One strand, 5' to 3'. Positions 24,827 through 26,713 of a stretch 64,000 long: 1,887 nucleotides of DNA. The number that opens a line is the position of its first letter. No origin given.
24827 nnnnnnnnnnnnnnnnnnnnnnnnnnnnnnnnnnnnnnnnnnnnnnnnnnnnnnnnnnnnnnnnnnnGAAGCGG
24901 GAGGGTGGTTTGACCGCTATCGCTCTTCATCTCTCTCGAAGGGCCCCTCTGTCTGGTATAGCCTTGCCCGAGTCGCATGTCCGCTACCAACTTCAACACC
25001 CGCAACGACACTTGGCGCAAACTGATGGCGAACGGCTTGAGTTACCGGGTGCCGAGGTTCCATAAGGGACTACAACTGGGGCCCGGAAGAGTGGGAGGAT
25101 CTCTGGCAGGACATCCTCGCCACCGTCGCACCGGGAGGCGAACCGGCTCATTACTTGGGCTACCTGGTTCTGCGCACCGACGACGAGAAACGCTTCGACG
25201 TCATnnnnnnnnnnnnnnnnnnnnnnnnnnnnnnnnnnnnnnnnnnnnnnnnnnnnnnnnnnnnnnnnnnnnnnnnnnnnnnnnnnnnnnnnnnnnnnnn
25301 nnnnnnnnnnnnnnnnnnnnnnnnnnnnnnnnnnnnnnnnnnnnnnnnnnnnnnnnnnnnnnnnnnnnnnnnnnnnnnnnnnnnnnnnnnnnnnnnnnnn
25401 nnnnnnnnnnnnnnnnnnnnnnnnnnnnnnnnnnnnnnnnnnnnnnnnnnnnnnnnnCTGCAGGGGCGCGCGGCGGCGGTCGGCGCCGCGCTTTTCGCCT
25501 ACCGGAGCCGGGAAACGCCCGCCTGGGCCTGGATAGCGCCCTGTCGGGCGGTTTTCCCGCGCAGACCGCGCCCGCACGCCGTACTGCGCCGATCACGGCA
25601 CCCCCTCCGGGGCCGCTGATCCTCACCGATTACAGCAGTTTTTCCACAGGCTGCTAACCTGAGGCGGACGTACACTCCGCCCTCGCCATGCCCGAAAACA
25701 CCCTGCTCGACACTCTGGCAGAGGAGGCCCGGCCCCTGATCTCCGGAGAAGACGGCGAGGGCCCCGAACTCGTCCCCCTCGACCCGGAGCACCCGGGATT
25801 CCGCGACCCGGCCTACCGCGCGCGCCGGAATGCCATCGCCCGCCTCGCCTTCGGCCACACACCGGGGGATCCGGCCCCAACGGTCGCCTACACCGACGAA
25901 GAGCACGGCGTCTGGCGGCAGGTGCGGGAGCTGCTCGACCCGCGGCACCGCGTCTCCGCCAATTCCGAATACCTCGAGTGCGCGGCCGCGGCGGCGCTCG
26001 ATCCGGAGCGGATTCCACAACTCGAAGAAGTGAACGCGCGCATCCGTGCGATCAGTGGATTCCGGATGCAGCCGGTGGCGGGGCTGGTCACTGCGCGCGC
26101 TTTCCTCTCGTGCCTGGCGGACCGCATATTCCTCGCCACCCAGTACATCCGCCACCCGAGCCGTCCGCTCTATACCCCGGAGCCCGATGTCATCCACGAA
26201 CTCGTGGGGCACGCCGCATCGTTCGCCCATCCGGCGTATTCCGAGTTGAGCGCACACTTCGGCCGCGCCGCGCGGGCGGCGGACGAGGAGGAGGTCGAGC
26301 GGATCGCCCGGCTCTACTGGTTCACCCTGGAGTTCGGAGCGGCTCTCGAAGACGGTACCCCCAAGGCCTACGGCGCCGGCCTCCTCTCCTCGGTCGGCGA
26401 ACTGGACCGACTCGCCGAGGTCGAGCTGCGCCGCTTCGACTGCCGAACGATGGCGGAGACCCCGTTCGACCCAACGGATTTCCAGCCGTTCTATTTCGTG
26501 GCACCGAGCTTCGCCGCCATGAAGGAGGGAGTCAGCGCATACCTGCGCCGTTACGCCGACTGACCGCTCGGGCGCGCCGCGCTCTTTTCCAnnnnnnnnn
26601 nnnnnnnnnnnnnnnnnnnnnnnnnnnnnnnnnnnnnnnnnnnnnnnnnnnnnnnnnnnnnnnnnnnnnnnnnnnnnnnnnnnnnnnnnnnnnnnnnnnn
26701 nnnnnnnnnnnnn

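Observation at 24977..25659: Frameshifted, IS-truncated DUF262 (GmrSD-like) defence gene remnant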

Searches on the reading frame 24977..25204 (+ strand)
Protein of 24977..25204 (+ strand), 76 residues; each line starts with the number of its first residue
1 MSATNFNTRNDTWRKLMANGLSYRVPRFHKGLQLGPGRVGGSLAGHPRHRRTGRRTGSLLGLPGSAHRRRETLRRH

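Call 7: search_protein_families(library=pfam, proteins=[window:24977-25204:+], max_evalue=0.01)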
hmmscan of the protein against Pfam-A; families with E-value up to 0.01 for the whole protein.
seq(76 aa): 0 families

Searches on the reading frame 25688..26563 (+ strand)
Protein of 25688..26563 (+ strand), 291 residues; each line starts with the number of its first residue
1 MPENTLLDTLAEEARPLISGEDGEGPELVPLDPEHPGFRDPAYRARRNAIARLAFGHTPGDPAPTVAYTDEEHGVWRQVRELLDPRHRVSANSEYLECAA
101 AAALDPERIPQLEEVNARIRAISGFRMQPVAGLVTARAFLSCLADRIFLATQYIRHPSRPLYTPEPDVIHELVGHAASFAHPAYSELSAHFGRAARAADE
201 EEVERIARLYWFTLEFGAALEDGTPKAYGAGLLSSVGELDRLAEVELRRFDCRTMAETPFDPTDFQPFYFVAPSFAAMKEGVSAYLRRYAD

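Call 7: search_protein_families(library=pfam, proteins=[window:25688-26563:+], max_evalue=0.01)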
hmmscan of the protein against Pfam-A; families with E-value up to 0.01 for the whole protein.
window:25688-26563:+ (291 aa): 1 family
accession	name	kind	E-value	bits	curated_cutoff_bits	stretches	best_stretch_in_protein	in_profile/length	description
PF00351.26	Biopterin_H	-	3.4e-78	263.4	22.7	1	31-286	24-285/331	Biopterin-dependent aromatic amino acid hydroxylase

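Call 23: find_encoding_contigs(protein=window:25688-26563:+, flank=10000, max_places=6)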
Protein window:25688-26563:+ (291 aa): no gene with exactly this product is on record in the collection.

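Call 38: find_related_loci(query=window:25688-26563:+, collection=metagenome_contigs, flank=6000)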
Query window:25688-26563:+ (291 aa) in metagenome_contigs; peptide patterns used: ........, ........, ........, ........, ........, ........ (x = any residue, [..] = any of these).
600 stretches matched a pattern (row limit reached: there are more); 351 encode a relative of the query (tblastn E <= 1e-3); the best 80 are kept; 80 distinct loci.
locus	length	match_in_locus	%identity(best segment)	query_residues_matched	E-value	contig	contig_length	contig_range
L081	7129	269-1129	78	1-291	2e-149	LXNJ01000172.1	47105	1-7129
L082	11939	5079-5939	76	1-291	2e-147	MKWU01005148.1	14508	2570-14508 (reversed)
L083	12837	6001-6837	54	10-287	1e-91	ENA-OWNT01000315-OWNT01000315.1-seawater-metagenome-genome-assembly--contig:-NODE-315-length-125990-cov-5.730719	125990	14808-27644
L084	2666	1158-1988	55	3-286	4e-93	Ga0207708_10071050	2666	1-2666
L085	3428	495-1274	56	28-286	2e-91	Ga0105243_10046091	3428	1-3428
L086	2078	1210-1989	56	28-286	2e-94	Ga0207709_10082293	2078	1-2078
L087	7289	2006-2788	56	28-287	1e-89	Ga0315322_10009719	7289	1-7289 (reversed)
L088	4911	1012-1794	56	27-286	6e-89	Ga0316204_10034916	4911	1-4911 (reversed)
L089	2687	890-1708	53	19-289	5e-91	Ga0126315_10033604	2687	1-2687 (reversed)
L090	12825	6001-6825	56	13-288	9e-89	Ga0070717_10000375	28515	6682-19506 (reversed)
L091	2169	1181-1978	57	21-286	2e-92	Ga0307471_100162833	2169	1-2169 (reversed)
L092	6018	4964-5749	56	26-286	7e-89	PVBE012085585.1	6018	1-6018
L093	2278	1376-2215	55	4-286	8e-92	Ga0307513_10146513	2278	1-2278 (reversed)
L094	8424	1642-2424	56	28-287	4e-88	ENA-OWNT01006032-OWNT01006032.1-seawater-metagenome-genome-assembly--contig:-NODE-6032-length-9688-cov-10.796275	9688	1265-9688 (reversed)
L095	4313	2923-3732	52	19-289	3e-88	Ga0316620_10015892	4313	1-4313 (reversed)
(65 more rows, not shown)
